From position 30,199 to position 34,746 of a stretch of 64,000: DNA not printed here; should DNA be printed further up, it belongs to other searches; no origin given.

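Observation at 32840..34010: RND efflux permease with a ~390-aa antiparallel coiled-coil hairpin inserted in the first extracytoplasmic loop, and no adaptor gene nearby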

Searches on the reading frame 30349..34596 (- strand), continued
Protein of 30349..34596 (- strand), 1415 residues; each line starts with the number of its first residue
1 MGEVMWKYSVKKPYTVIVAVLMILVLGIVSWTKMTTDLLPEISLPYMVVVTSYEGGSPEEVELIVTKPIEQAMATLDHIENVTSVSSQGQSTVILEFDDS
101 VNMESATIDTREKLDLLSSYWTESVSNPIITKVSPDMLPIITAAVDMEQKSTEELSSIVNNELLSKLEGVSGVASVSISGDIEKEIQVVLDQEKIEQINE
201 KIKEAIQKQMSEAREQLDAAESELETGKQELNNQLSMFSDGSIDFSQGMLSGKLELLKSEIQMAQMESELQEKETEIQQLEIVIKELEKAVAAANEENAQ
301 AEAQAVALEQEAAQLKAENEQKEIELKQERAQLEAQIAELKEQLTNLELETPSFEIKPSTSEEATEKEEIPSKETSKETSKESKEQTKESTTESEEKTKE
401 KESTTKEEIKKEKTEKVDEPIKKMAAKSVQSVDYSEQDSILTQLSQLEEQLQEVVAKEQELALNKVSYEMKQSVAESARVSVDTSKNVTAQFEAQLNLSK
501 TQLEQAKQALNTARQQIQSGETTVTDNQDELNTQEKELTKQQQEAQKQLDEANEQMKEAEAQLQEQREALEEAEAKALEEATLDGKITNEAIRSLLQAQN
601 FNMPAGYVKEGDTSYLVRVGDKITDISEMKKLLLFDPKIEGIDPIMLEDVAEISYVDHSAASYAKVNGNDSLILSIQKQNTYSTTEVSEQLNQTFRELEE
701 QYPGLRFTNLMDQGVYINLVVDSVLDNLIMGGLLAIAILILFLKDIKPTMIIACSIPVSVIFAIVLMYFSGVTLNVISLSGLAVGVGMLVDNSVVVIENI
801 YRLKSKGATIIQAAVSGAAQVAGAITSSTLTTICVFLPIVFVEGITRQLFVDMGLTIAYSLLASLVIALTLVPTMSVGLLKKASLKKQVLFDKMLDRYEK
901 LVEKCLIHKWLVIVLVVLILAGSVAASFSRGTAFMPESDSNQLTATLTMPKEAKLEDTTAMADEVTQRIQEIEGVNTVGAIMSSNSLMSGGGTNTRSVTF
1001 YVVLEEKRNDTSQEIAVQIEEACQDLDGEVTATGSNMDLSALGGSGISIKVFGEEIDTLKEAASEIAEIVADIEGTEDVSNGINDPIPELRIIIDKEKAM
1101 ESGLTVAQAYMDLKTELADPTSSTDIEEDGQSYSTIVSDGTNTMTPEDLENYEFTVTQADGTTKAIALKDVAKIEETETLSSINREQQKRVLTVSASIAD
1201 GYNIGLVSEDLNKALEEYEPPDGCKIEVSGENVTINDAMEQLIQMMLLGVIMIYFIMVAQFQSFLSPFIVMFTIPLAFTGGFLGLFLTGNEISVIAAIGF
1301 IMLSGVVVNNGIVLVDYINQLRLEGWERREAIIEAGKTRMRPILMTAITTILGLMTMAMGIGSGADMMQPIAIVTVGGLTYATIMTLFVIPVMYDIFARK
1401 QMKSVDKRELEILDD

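Call 93: search_protein_families(library=pfam, proteins=[L002:10583-11554:+, L003:8129-9142:+, L004:10565-11386:+, L005:10568-11368:+, L006:10577-11497:+, L008:10577-11482:+, L009:10574-11479:+], max_evalue=0.1)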
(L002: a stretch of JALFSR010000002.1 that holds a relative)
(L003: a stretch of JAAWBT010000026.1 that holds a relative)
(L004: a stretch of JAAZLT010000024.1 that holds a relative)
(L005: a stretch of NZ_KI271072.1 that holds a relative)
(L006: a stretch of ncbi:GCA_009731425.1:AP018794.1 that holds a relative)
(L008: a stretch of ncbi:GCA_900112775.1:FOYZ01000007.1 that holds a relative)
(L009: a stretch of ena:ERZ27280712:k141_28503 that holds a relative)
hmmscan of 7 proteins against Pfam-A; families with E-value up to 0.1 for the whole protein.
L002:10583-11554:+ (324 aa): 6 families
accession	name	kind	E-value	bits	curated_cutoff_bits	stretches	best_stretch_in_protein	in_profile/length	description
PF10241.14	KxDL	-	0.0057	17.4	27.2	1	267-314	23-70/86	Uncharacterized conserved protein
PF07926.17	TPR_MLP1_2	-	0.0062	17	36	0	62-151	20-114/129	TPR/MLP1/MLP2-like protein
PF08663.15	HalX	-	0.0074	17.1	23.2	1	111-160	13-62/68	HalX domain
PF02321.23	OEP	-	0.0076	16.5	22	1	14-82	115-182/187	Outer membrane efflux protein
PF00435.27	Spectrin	-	0.022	15.7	29.9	1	67-154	9-101/105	Spectrin repeat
PF13863.11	DUF4200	-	0.044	14.6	29.7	1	100-201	5-101/119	Domain of unknown function (DUF4200)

L003:8129-9142:+ (338 aa): 2 families
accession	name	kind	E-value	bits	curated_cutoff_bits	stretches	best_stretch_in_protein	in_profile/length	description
PF10473.14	CENP-F_leu_zip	-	0.00026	21.5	34.5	1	70-151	7-86/140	Leucine-rich repeats of kinetochore protein Cenp-F/LEK1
PF25481.1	Nucleoprot-TPR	-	0.036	14.5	27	1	268-324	23-79/80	Nucleoprotein TPR-like domain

L004:10565-11386:+ (274 aa): 1 family
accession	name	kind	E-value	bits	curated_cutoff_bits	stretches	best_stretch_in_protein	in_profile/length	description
PF14024.11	DUF4240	-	0.018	15.7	27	1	109-190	8-89/129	Protein of unknown function (DUF4240)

L005:10568-11368:+ (267 aa): 9 families
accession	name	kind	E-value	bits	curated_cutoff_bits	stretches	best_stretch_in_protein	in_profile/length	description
PF24627.1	PUMA_CC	-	0.0016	18.8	30.1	0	165-216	23-73/74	PUMA coiled-coil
PF19745.5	FUT8_N_cat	-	0.0017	17.7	27.6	1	16-177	39-200/499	Alpha-(1,6)-fucosyltransferase N- and catalytic domains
PF10481.14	CENP-F_N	-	0.0037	17.5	37.7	1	8-98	97-186/304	Cenp-F N-terminal domain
PF07889.17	DUF1664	-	0.0085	16.6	34.6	0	152-213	40-100/124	Protein of unknown function (DUF1664)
PF04422.18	FrhB_FdhB_N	-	0.026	15.1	22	0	210-250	27-66/78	Coenzyme F420 hydrogenase/dehydrogenase, beta subunit N-term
PF25481.1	Nucleoprot-TPR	-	0.037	14.5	27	0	14-46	48-80/80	Nucleoprotein TPR-like domain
PF17675.6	APG6_N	-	0.047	14.6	45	0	7-104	10-112/132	Apg6 coiled-coil region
PF14362.11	DUF4407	-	0.052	13.3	31.3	0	3-117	124-241/297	Domain of unknown function (DUF4407)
PF24580.1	DUF7607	-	0.057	14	27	1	18-69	44-95/110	Domain of unknown function (DUF7607)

L006:10577-11497:+ (307 aa): 8 families
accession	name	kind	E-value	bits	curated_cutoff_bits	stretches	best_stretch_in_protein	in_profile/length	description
PF21007.2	FBF1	-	0.0005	19.2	45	1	129-297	284-447/524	Fas-binding factor 1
PF07926.17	TPR_MLP1_2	-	0.00079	19.9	36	2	215-276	57-118/129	TPR/MLP1/MLP2-like protein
PF12795.12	MscS_porin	-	0.0038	17.3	34.4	1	5-130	36-162/238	Mechanosensitive ion channel porin domain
PF00038.26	Filament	-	0.0049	17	40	1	204-292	199-287/313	Intermediate filament protein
PF24319.2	DUF7491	-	0.017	15.8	30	1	145-223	10-88/90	Coiled-coil region of unknown function (DUF7491)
PF24079.1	UBR4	-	0.03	15.1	27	1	107-211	14-119/125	E3 ubiquitin-protein ligase UBR4-like domain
PF02050.21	FliJ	-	0.035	14.8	28.4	1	181-264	6-94/123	Flagellar FliJ protein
PF19840.4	DUF6317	-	0.061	14.5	27.4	0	81-138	11-68/100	Family of unknown function (DUF6317)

L008:10577-11482:+ (302 aa): 2 families
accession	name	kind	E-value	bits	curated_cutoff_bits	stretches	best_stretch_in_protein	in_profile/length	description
PF10186.14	ATG14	-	0.0024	17.4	33.2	1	164-289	18-141/347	Vacuolar sorting 38 and autophagy-related subunit 14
PF06266.17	HrpF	-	0.02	15.7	22.8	1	5-44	5-43/74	HrpF protein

L009:10574-11479:+ (302 aa): 1 family
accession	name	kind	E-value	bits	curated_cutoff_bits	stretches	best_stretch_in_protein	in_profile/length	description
PF10498.14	IFT57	-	0.003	17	40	1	69-180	237-352/360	Intra-flagellar transport protein 57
